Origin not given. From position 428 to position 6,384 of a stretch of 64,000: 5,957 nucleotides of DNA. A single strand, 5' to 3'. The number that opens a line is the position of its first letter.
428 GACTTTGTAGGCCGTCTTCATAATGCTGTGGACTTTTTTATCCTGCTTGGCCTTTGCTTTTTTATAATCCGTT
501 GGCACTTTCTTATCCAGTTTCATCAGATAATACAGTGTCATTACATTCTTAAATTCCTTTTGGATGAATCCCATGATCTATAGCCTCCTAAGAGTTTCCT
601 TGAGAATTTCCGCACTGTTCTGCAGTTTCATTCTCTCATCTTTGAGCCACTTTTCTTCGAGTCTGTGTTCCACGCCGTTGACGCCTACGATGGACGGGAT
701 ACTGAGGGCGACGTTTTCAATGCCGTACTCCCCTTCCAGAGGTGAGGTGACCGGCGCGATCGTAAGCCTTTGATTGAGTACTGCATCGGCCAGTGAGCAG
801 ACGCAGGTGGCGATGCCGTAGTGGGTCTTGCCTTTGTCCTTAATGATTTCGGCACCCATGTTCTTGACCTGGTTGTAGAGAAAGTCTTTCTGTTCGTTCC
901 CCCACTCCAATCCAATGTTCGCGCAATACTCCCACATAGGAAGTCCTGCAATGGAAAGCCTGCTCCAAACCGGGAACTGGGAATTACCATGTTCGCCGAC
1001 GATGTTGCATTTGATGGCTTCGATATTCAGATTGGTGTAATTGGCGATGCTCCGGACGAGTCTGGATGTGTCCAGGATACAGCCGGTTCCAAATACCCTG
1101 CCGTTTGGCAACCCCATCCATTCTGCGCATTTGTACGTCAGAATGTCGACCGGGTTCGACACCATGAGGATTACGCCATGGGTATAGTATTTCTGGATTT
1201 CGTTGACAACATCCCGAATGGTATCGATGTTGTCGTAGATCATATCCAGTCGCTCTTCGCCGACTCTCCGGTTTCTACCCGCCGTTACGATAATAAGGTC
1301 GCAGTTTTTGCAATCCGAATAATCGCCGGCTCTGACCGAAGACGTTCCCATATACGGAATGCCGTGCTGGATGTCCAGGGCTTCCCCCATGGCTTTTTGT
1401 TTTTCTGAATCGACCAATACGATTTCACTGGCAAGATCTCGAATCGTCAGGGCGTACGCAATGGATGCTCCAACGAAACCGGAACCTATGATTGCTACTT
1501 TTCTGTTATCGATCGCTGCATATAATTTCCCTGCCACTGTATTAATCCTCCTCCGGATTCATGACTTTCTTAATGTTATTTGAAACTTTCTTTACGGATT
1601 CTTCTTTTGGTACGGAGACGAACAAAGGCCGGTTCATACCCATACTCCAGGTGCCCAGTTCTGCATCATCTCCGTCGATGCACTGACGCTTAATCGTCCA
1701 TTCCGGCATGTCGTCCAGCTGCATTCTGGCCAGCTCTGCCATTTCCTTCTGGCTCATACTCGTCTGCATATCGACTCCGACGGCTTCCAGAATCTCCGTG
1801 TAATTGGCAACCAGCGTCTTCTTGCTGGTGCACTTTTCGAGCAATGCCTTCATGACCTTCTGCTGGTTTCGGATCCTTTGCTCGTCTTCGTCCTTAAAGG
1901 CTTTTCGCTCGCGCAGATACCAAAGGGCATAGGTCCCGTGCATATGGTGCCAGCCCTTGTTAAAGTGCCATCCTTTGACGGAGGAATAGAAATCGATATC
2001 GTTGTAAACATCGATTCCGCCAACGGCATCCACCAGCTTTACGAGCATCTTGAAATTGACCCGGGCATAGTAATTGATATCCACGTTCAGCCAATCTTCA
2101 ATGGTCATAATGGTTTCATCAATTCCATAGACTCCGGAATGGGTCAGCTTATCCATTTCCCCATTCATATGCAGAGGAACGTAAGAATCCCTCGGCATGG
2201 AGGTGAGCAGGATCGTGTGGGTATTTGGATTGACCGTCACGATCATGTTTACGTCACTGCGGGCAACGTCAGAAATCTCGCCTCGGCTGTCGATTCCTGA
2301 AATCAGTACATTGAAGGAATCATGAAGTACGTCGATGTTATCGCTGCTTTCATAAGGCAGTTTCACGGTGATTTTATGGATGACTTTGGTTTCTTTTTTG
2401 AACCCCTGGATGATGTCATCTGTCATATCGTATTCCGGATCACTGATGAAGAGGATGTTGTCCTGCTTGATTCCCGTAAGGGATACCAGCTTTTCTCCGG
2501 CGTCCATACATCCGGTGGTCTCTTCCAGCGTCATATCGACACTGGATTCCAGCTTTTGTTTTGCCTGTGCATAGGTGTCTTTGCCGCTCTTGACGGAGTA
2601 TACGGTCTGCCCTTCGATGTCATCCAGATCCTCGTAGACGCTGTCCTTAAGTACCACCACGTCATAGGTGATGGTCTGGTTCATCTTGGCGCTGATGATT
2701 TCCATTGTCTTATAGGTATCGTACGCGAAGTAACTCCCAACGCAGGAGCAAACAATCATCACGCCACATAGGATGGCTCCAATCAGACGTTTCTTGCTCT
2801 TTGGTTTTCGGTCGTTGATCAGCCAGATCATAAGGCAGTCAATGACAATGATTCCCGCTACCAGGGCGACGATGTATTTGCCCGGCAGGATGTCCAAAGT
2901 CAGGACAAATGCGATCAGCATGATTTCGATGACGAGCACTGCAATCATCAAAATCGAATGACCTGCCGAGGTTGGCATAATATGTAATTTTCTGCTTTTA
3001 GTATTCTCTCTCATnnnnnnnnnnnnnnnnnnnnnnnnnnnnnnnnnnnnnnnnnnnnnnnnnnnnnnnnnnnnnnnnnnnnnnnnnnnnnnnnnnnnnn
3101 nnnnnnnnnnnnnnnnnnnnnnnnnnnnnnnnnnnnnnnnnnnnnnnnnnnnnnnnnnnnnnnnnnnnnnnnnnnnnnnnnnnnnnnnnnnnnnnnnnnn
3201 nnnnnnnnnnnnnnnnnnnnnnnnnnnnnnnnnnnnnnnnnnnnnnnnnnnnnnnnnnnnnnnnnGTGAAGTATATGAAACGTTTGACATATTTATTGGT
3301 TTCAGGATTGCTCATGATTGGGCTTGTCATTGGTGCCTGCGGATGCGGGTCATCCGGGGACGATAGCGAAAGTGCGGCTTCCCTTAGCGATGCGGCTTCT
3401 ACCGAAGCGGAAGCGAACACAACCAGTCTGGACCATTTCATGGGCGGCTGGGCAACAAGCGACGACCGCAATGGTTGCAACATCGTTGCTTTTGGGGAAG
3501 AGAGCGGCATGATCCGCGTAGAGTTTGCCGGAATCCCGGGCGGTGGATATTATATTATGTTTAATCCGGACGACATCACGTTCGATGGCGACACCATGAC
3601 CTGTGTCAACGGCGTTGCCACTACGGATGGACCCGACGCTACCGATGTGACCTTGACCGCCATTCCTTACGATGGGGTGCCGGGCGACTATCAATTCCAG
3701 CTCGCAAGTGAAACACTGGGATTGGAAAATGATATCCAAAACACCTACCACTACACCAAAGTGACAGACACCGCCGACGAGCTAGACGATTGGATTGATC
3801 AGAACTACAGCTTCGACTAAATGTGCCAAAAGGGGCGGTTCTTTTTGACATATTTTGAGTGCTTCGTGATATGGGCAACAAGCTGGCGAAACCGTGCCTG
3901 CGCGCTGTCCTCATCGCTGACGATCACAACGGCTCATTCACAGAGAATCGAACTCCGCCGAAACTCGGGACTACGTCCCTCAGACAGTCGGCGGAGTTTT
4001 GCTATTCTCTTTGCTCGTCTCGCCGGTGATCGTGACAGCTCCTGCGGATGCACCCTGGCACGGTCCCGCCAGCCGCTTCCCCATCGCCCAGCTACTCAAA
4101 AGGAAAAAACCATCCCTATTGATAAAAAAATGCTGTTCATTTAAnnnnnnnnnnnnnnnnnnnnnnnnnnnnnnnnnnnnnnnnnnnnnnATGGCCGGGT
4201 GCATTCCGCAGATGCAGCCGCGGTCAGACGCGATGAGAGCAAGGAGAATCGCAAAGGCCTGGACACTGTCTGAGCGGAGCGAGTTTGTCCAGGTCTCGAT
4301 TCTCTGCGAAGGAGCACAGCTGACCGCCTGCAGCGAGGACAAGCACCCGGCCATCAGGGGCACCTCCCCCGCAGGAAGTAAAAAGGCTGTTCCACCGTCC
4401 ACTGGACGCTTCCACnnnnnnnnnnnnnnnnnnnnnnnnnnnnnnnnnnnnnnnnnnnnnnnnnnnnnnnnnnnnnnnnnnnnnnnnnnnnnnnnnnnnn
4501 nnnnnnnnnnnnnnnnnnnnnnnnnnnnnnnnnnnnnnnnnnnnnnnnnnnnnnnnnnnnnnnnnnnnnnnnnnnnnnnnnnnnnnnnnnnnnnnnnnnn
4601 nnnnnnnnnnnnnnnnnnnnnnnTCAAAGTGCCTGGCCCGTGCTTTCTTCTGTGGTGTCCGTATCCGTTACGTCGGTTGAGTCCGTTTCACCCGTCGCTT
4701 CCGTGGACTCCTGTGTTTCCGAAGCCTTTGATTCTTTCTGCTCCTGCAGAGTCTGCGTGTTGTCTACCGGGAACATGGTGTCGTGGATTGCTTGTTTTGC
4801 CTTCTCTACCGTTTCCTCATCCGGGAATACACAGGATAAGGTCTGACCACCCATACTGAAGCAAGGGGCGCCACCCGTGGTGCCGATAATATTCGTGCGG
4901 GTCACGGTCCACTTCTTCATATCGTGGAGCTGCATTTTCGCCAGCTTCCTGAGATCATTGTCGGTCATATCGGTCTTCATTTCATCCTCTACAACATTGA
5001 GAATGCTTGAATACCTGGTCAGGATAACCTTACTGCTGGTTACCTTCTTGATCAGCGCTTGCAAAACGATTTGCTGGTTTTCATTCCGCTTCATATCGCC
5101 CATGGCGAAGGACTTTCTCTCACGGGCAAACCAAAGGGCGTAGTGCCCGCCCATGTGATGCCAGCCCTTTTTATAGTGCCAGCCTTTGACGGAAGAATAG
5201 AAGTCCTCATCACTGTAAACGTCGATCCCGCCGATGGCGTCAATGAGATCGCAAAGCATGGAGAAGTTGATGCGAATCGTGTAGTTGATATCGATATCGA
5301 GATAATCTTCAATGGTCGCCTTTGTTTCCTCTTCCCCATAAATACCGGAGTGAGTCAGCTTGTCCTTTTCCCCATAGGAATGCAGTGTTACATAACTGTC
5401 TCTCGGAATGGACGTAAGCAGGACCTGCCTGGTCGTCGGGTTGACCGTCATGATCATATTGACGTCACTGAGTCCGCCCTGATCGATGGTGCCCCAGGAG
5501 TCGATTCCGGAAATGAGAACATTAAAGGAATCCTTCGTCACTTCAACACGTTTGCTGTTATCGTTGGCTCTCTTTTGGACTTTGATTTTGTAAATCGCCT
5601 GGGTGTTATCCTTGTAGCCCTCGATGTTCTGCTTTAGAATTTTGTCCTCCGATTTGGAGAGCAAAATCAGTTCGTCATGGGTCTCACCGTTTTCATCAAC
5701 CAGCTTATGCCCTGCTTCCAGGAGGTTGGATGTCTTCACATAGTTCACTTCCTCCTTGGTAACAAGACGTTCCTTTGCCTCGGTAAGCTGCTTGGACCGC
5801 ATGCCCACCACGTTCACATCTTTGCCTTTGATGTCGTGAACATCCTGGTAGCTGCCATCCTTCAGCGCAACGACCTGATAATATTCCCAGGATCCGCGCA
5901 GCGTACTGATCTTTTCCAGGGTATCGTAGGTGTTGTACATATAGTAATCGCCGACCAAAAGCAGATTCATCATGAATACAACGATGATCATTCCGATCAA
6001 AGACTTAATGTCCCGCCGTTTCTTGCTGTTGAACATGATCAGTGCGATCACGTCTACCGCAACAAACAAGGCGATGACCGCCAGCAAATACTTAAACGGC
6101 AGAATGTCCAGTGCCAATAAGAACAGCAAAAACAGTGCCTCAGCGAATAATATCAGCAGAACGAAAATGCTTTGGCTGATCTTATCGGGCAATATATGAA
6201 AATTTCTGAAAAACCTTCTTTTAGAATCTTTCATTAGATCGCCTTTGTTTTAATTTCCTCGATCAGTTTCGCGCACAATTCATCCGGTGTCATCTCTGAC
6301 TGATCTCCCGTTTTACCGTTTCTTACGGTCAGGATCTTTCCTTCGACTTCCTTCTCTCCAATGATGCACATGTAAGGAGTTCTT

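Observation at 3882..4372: Two inverted copies of a ~190-nt long-hairpin element with helix-preserving substitutions, in a G+C-rich non-coding island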

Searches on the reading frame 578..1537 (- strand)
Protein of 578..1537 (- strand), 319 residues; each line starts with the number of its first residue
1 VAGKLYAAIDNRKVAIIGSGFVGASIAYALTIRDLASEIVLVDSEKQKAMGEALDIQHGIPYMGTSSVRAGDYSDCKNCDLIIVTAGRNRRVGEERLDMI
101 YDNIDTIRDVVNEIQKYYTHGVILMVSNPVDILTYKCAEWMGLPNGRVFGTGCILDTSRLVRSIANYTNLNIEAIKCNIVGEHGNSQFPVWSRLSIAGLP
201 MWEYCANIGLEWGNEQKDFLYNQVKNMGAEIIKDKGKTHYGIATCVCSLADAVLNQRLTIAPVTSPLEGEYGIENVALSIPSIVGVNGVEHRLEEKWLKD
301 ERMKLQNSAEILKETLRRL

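Call 14: search_protein_families(library=pfam, proteins=[window:578-1537:-], max_evalue=0.01)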
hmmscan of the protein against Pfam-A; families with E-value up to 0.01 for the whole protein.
window:578-1537:- (319 aa): 5 families
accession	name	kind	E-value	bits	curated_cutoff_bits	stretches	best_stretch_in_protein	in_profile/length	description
PF00056.29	Ldh_1_N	-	3.2e-37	128.1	27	1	13-150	2-141/141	lactate/malate dehydrogenase, NAD binding domain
PF02866.23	Ldh_1_C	-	1.5e-25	90.7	22.6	1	155-316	3-167/174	lactate/malate dehydrogenase, alpha/beta C-terminal domain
PF01266.30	DAO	-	7.6e-05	22.8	27.9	1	13-49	1-35/353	FAD dependent oxidoreductase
PF03807.23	F420_oxidored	-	0.0027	18.7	21.6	1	13-83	1-64/94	NADP oxidoreductase coenzyme F420-dependent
PF03721.20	UDPG_MGDP_dh_N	-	0.0054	16.8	27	0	13-48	2-35/187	UDP-glucose/GDP-mannose dehydrogenase family, NAD binding domain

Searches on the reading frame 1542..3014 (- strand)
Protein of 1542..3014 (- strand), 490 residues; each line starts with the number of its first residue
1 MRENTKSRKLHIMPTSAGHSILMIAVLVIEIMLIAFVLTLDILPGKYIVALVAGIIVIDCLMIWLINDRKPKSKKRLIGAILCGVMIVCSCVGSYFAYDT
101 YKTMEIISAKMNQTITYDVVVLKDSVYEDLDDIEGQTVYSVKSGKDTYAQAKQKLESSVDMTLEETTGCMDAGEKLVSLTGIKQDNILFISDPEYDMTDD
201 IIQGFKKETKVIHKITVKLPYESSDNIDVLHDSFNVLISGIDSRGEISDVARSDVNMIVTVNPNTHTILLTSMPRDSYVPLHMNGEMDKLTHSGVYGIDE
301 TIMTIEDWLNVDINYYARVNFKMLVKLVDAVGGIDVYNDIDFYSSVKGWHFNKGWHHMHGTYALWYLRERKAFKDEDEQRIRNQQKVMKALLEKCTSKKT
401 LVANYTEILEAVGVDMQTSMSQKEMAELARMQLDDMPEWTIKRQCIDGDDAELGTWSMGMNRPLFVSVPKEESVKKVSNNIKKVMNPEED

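Call 14: search_protein_families(library=pfam, proteins=[window:1542-3014:-], max_evalue=0.01)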
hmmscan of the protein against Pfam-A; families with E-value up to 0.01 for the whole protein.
window:1542-3014:- (490 aa): 1 family
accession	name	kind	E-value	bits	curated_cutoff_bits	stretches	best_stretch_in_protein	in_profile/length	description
PF03816.19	LytR_cpsA_psr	-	2.8e-40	138.4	24.6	1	252-395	1-148/150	LytR_cpsA_psr family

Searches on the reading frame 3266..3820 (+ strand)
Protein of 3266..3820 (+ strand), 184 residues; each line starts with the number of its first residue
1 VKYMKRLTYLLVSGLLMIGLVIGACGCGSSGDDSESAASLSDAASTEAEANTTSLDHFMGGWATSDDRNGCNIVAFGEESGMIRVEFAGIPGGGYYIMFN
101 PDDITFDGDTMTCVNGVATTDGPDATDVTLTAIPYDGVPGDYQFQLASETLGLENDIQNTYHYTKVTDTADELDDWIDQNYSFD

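Call 14: search_protein_families(library=pfam, proteins=[window:3266-3820:+], max_evalue=0.01)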
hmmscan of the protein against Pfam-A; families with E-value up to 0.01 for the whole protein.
window:3266-3820:+ (184 aa): 0 families
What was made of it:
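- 3275..3820 (+): Orphan lipoprotein gene bracketed by the C module and the A module (context). No Pfam family (call 14).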

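Call 16: find_encoding_contigs(protein=window:3266-3820:+, flank=3000, max_places=10)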
Protein window:3266-3820:+ (184 aa): no gene with exactly this product is on record in the collection.

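Call 19: find_encoding_contigs(protein=window:3275-3820:+, flank=3000, max_places=10)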
Protein window:3275-3820:+ (181 aa): 6 contigs read that carry it; 4 places shown.
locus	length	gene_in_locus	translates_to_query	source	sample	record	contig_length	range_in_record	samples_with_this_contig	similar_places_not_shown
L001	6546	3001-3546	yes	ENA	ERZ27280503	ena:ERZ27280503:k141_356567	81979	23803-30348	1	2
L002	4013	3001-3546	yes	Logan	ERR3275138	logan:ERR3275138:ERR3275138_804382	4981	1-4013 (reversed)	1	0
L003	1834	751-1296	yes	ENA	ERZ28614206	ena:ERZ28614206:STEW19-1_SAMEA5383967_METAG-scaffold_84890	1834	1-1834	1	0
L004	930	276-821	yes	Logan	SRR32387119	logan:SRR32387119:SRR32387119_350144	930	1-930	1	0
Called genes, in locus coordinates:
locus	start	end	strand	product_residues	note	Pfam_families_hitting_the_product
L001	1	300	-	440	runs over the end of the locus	PF27533:CapK_C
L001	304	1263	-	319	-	PF00056:Ldh_1_N, PF02866:Ldh_1_C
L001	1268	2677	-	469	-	PF03816:LytR_cpsA_psr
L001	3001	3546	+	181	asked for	-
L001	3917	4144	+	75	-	-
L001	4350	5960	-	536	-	PF03816:LytR_cpsA_psr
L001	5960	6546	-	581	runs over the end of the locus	PF07973:tRNA_SAD, PF00587:tRNA-synt_2b, PF03129:HGTP_anticodon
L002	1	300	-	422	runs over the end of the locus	?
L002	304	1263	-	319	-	PF00056:Ldh_1_N, PF02866:Ldh_1_C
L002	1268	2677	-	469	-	PF03816:LytR_cpsA_psr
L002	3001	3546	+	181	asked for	-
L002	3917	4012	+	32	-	?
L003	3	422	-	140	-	?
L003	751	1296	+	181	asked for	-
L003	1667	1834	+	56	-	?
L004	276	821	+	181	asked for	-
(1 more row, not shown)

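Call 47: find_homologous_proteins(query=window:3275-3820:+, max_evalue=0.001)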
Query window:3275-3820:+ (181 aa): 2 proteins with E <= 0.001 among 104 candidates.
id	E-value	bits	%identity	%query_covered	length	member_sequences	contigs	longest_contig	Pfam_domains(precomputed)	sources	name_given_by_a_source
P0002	4.0e-115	400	99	100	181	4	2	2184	-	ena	-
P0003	1.2e-29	122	90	39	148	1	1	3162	-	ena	-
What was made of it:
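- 3275..3820 (+): Homologues occur only in the same species (call 47).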

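Call 48: find_encoding_contigs(protein=P0003, flank=5000)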
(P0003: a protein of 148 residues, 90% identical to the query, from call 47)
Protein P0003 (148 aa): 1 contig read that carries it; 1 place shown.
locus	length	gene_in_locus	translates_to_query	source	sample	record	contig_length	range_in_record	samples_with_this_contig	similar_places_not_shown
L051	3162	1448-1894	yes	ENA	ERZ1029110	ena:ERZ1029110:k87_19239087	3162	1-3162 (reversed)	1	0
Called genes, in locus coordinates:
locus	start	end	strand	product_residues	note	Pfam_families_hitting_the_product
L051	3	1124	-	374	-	?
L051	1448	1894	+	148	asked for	-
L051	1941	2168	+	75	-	-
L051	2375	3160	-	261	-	?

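Call 49: find_encoding_contigs(protein=P0002, flank=5000)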
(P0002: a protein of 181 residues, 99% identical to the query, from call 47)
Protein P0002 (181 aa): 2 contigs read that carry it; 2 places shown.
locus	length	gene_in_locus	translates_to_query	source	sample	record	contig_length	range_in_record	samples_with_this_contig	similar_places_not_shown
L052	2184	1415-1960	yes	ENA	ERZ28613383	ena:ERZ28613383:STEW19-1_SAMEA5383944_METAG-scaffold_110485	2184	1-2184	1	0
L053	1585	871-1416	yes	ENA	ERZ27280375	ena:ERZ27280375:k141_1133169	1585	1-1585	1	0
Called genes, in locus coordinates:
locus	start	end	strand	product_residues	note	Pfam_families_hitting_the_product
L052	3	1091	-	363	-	?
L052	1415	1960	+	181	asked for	-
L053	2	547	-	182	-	?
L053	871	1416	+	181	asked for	-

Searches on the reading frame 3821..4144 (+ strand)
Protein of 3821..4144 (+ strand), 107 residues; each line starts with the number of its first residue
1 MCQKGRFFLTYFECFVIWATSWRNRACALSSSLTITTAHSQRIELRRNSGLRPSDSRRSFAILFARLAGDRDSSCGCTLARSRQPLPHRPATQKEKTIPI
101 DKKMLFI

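Call 14: search_protein_families(library=pfam, proteins=[window:3821-4144:+], max_evalue=0.01)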
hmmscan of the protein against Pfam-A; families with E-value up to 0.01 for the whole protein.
window:3821-4144:+ (107 aa): 0 families

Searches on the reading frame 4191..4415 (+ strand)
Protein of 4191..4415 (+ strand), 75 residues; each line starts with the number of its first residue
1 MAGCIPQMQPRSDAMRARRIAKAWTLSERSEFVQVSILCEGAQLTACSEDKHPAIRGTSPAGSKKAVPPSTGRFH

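Call 26: find_homologous_proteins(query=window:4191-4415:+, max_evalue=10)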
Query seq(75 aa) (75 aa): 1 proteins with E <= 10 among 1 candidates.
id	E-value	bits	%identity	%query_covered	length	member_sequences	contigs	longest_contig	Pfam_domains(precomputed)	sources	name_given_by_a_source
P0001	2.6e-40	153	96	100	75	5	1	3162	-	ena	-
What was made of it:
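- On Protein-coding gene / small ORF: The mis-called 75-aa ORF has relatives only in its own cluster (call 26).
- Tried and rejected: The 75-aa ORF found only its own cluster (call 26).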

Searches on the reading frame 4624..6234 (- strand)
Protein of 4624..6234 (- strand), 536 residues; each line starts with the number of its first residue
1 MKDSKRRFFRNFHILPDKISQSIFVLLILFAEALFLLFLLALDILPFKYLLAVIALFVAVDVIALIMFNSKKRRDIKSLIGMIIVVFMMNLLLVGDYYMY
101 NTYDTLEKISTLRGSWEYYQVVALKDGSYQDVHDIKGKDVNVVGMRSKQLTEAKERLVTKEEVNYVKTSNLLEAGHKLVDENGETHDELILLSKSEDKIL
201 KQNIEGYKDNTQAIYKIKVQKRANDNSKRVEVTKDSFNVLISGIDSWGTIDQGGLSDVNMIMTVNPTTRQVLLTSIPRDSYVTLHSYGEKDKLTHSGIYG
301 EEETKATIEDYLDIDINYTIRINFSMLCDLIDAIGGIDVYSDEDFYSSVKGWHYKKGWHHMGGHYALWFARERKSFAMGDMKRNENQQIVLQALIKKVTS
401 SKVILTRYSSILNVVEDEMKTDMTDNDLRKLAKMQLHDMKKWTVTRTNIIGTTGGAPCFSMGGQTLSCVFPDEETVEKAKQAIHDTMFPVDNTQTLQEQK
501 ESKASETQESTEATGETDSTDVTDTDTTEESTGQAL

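Call 14: search_protein_families(library=pfam, proteins=[window:4624-6234:-], max_evalue=0.01)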
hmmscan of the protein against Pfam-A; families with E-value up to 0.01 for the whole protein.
window:4624-6234:- (536 aa): 1 family
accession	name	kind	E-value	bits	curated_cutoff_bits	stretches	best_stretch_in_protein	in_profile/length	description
PF03816.19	LytR_cpsA_psr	-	1.1e-36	126.7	24.6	1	256-399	2-149/150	LytR_cpsA_psr family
